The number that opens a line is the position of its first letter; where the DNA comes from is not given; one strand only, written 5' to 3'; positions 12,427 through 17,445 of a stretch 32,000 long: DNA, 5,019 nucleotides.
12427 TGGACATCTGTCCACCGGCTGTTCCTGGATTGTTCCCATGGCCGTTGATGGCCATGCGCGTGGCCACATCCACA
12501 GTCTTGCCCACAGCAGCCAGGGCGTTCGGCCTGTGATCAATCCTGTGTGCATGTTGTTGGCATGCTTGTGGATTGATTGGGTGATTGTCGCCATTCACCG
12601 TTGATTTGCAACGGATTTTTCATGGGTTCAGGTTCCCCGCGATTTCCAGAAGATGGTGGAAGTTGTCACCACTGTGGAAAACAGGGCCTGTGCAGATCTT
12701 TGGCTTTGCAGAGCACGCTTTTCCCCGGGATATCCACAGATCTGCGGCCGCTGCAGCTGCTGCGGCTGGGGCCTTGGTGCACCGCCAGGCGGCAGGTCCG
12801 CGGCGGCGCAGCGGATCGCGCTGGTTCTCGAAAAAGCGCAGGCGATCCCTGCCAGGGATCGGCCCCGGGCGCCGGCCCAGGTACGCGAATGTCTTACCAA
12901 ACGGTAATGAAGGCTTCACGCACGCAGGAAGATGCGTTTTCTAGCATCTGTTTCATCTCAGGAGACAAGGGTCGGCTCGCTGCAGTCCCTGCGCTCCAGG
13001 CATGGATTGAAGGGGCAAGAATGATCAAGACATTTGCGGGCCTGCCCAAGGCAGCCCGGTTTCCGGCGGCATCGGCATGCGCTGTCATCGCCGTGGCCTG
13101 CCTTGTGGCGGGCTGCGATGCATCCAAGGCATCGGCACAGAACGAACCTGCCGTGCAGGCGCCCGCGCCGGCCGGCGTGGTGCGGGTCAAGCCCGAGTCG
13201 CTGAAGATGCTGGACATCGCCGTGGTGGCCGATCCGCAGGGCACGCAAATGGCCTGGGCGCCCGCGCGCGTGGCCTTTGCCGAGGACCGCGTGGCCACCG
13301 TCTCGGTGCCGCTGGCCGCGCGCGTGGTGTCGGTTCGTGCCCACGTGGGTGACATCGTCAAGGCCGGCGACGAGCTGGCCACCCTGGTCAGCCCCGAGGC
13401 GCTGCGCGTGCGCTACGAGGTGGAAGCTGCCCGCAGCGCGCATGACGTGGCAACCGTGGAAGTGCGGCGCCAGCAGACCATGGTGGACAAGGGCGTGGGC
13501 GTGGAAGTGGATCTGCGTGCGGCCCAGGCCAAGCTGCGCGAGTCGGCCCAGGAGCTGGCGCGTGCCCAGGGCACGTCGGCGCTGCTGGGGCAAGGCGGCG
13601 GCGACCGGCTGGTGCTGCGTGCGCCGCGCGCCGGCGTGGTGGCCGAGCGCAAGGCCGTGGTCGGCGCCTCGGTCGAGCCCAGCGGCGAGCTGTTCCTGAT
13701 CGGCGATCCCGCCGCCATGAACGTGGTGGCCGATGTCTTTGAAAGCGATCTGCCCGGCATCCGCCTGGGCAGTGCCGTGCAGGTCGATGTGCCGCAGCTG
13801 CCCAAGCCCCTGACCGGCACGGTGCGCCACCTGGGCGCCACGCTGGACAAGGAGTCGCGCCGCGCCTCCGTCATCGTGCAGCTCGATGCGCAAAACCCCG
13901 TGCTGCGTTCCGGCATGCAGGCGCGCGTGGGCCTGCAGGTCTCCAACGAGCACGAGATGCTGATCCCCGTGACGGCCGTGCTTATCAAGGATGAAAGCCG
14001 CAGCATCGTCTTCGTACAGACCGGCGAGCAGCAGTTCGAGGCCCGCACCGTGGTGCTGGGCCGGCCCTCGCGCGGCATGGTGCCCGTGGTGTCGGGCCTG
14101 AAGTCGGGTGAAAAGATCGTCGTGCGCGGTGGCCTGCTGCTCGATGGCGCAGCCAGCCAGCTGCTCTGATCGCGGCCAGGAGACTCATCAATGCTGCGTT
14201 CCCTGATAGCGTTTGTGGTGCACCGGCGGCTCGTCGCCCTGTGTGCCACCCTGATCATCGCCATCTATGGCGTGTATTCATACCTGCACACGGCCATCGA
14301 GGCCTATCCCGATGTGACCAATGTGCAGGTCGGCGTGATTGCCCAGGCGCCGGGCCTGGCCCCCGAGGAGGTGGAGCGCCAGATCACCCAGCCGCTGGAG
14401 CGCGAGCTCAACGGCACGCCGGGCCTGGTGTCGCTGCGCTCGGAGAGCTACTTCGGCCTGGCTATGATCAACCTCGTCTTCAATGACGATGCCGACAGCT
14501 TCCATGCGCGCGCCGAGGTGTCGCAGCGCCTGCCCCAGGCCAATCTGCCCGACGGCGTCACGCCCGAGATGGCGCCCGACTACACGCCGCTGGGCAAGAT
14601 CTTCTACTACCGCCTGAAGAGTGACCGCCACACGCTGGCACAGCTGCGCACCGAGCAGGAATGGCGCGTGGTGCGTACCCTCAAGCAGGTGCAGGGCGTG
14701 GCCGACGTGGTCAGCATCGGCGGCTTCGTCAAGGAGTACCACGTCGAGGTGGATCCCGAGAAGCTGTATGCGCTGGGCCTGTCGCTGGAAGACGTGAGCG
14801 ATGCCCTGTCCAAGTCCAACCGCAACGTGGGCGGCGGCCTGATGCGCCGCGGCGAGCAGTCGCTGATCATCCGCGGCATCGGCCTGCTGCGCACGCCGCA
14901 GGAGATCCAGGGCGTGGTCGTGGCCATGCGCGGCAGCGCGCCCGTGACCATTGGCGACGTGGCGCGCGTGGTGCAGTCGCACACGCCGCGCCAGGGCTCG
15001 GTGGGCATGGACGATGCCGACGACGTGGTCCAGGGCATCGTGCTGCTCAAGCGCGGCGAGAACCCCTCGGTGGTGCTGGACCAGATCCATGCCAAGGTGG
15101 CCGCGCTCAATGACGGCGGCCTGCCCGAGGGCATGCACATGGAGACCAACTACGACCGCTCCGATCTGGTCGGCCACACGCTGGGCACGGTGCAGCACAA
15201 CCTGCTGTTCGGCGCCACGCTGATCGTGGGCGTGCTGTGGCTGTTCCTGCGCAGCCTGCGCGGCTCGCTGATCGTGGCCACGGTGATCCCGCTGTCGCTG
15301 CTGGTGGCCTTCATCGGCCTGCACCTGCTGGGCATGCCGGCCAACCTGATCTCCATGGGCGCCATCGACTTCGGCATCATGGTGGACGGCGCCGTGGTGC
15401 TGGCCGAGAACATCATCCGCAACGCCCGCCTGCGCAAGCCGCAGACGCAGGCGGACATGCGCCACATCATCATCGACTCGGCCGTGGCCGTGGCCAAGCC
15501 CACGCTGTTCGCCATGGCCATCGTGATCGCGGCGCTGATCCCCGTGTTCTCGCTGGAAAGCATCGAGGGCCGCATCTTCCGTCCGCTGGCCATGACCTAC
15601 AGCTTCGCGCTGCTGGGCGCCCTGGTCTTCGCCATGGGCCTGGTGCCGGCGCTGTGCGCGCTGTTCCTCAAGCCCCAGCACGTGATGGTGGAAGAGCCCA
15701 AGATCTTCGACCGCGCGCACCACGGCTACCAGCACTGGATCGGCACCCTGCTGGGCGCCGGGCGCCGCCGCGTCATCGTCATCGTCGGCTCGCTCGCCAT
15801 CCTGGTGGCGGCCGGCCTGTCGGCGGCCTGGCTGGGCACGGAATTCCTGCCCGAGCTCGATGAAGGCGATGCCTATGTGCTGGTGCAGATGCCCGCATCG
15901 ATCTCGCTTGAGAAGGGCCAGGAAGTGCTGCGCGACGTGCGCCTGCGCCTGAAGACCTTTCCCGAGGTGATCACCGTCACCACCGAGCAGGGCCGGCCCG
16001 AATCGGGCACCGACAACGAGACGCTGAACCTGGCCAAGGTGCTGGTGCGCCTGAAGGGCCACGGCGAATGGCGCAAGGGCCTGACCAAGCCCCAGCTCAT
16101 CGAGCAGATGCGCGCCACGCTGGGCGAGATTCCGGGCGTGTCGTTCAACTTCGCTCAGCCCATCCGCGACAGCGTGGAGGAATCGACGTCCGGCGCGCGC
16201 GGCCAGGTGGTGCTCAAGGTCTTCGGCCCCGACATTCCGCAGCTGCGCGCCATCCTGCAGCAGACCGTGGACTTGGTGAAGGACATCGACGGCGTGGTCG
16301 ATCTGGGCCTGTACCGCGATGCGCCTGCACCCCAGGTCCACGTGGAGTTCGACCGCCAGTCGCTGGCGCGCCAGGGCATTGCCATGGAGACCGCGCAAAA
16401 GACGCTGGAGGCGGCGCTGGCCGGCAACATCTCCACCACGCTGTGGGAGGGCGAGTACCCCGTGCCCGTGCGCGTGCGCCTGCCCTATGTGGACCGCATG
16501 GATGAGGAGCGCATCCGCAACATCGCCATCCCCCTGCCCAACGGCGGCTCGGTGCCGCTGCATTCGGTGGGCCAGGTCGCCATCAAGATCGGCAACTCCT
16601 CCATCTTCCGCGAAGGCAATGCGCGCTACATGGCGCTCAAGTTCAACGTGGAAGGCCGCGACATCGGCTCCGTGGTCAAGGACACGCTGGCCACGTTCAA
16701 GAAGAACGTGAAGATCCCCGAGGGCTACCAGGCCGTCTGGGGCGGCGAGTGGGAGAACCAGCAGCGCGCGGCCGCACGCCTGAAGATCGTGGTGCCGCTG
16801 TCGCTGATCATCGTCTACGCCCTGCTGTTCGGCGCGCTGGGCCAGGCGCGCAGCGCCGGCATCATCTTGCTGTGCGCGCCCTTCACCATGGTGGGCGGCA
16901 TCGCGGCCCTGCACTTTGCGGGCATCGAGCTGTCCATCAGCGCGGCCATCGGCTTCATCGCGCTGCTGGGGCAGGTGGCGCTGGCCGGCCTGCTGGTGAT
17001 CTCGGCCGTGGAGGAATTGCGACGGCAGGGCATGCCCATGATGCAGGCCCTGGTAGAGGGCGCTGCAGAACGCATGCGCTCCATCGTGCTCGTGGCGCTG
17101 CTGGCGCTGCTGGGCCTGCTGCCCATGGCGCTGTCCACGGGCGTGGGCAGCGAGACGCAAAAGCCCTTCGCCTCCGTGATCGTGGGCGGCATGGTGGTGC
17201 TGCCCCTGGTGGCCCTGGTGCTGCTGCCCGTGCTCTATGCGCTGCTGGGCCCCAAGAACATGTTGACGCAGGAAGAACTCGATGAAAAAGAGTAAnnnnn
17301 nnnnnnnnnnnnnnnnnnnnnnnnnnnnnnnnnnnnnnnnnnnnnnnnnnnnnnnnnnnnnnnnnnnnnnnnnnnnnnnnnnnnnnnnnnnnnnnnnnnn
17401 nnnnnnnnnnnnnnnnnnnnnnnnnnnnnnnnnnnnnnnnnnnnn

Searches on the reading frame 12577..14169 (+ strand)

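Call 7: search_protein_families(library=ncbifam, proteins=[window:12577-14169:+])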
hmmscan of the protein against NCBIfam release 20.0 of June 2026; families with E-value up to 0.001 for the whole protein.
window:12577-14169:+ (530 aa): 13 families
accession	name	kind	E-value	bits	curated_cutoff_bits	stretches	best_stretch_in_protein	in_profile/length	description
TIGR00999.1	8a0102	subfamily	2.8e-42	144.7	319.3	1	258-522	1-270/271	CzcB/NccB family metal efflux transporter periplasmic adaptor subunit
TIGR01730.1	RND_mfp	subfamily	2.9e-34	118.5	94.9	1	237-518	24-309/322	efflux RND transporter periplasmic adaptor subunit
NF045680.1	DiMtlExpIhpB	equivalog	1.5e-17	63.6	450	1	347-517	140-309/326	divalent metal ion exporter adaptor subunit IhpB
TIGR02971.1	heterocyst_DevB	subfamily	4.5e-15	55.9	129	1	310-426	178-285/327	ABC exporter membrane fusion protein, DevB family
NF007303.0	PRK09783.1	subfamily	1.2e-11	43.7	390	1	343-526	213-396/414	copper/silver efflux system membrane fusion protein CusB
TIGR00998.1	8a0101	subfamily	1.1e-10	41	390.8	1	346-407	206-267/334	EmrA/EmrK family multidrug efflux transporter periplasmic adaptor subunit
NF007785.0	PRK10476.1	equivalog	1.6e-06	27.2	376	1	285-425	157-290/347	multidrug transporter subunit MdtN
NF008606.0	PRK11578.1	equivalog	7.1e-06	25.4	342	1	282-516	115-362/371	macrolide transporter subunit MacA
NF038010.1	ABC_adapt_DarC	equivalog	3.3e-05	22.8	450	1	340-516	226-402/417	darobactin export ABC transporter periplasmic adaptor subunit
NF007850.1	PRK10559.1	equivalog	3.5e-05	23.1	400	1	234-429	36-232/303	p-hydroxybenzoic acid efflux pump subunit AaeA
NF000272.2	OqxA_adapt_sub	exception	7.5e-05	21.9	835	1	411-518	259-366/391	multidrug efflux RND transporter periplasmic adaptor subunit OqxA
NF002939.0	PRK03598.1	equivalog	0.00026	20.3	393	0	280-415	146-276/332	secretion protein HlyD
NF011715.0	PRK15136.1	equivalog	0.0008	18.1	563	0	278-403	163-274/390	multidrug efflux MFS transporter periplasmic adaptor subunit EmrA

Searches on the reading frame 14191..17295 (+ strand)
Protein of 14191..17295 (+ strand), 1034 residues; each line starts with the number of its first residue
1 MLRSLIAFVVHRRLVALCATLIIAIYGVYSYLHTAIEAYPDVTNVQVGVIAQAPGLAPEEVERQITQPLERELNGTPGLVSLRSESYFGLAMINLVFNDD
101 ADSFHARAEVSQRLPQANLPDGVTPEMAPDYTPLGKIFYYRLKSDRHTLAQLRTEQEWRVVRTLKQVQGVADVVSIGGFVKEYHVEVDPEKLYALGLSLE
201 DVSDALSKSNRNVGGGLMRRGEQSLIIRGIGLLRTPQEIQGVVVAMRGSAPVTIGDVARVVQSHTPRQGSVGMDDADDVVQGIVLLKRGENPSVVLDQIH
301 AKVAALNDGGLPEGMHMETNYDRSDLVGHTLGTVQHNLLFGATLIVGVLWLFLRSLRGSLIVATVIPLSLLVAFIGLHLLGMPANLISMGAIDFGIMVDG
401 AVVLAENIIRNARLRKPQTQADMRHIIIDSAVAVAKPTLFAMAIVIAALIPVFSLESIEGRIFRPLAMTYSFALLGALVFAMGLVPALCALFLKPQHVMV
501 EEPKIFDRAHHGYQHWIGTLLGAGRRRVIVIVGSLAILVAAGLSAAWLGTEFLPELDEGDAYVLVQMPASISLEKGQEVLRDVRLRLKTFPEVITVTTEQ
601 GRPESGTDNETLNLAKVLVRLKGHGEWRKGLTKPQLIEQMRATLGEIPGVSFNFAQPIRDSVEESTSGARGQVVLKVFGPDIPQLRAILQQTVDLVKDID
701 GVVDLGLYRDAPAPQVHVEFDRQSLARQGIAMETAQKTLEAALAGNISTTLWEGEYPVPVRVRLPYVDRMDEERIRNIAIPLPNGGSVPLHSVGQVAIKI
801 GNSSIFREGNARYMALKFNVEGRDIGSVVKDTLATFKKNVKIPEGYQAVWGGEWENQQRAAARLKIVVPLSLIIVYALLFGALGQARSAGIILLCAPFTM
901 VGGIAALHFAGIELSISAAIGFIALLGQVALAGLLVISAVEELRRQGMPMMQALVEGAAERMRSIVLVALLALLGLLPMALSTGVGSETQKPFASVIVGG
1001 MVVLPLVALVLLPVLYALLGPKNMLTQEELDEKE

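Call 7: search_protein_families(library=ncbifam, proteins=[window:14191-17295:+])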
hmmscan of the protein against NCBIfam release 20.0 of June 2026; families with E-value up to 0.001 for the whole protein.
window:14191-17295:+ (1034 aa): 11 families
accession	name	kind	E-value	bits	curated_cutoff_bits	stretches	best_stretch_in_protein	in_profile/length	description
TIGR00914.1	2A0601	subfamily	8.2e-260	864.8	701.45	1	1-1028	1-1044/1051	CusA/CzcA family heavy metal efflux RND transporter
NF033617.1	RND_permease_2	subfamily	5.1e-140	468.3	1250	1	9-1019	4-1007/1009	multidrug efflux RND transporter permease subunit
NF000282.2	RND_permease_1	subfamily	9.1e-118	394.6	1250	1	8-1019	3-1027/1029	multidrug efflux RND transporter permease subunit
TIGR00915.1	2A0602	subfamily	7.9e-99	331.9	940.35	1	7-1020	3-1029/1050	efflux RND transporter permease subunit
NF007905.0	PRK10614.1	equivalog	6.8e-91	305.4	1774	1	6-1019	4-1008/1025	multidrug efflux RND transporter permease subunit MdtC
NF007798.0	PRK10503.1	equivalog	4.5e-87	292.7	1584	1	21-1023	28-1026/1040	MdtB/MuxB family multidrug efflux RND transporter permease subunit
NF007131.0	PRK09577.1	equivalog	5e-75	252.9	1768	1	7-1021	3-1024/1045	multidrug efflux RND transporter permease subunit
NF007133.0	PRK09579.1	equivalog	1.4e-73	248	1763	1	9-1024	7-1007/1017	multidrug efflux RND transporter permease subunit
NF007842.1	PRK10555.1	equivalog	3.9e-69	233.6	1854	1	7-1019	3-1026/1036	multidrug efflux RND transporter permease AcrD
NF000037.1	RND_perm_OqxB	exception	5e-54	183.5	2200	1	7-1019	5-1034/1050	multidrug efflux RND transporter permease subunit OqxB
NF011706.2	PRK15127.1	equivalog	4.1e-50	170.6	2150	1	7-1019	3-1029/1049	multidrug efflux RND transporter permease subunit AcrB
